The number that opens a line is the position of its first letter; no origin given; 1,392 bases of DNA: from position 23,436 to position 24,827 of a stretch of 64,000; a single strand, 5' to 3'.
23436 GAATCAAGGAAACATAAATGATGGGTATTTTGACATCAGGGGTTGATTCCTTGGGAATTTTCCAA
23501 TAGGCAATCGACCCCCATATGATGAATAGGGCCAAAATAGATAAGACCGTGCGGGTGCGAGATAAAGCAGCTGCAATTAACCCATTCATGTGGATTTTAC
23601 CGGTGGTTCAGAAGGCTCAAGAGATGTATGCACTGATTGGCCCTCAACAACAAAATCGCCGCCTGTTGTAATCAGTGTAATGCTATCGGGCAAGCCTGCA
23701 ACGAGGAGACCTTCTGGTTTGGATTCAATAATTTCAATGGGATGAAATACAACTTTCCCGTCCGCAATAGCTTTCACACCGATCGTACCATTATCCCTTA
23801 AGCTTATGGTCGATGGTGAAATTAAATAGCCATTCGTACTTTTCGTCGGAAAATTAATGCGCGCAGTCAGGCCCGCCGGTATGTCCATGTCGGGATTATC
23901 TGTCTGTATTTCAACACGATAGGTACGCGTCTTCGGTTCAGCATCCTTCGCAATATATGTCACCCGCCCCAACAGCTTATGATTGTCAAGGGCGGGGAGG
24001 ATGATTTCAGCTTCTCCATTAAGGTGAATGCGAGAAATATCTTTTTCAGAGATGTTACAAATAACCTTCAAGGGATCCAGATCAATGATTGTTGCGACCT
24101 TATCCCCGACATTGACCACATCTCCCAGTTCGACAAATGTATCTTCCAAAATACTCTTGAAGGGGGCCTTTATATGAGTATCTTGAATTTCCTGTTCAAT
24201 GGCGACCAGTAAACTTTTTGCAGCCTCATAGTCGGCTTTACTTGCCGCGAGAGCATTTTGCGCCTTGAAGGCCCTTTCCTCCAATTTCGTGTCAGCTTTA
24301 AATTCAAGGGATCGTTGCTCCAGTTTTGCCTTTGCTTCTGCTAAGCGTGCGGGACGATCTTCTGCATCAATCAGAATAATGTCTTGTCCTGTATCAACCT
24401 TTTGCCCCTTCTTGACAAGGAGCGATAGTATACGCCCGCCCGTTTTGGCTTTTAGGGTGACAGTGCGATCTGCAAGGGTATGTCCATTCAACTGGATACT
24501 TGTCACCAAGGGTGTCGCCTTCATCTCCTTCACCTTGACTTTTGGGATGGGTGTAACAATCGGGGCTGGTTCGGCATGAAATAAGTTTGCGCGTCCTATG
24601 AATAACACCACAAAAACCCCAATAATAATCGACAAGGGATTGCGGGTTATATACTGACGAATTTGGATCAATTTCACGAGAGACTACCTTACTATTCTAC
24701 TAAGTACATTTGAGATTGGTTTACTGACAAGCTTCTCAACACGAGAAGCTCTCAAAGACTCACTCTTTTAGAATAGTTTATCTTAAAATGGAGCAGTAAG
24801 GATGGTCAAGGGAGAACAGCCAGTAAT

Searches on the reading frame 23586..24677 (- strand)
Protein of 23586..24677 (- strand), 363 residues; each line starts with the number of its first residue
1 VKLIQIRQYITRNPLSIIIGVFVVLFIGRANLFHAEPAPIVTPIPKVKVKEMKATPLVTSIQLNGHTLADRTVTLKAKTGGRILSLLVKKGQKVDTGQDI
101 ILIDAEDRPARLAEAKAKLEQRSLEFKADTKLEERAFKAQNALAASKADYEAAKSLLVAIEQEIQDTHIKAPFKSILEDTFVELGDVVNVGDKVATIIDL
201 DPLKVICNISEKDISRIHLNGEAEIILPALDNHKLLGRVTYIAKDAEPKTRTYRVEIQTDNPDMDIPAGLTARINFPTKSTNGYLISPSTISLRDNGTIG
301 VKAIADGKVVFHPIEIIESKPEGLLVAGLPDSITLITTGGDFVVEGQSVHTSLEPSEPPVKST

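Call 22: search_protein_families(library=pfam, proteins=[window:23586-24677:-], max_evalue=0.001)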
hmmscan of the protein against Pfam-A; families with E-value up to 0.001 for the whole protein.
window:23586-24677:- (363 aa): 4 families
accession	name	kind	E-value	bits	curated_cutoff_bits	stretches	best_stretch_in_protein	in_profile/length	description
PF16576.10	HlyD_D23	-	1.4e-21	77.2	30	1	70-269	17-211/214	Barrel-sandwich domain of CusB or HlyD membrane-fusion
PF13437.12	HlyD_3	-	3.1e-18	66.9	22.2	1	169-263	2-97/106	HlyD family secretion protein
PF13533.13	Biotin_lipoyl_2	-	1e-05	25.6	29.8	0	73-99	1-27/32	Biotin-lipoyl like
PF00364.28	Biotin_lipoyl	-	0.00013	22.2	22.1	0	73-103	43-73/73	Biotin-requiring enzyme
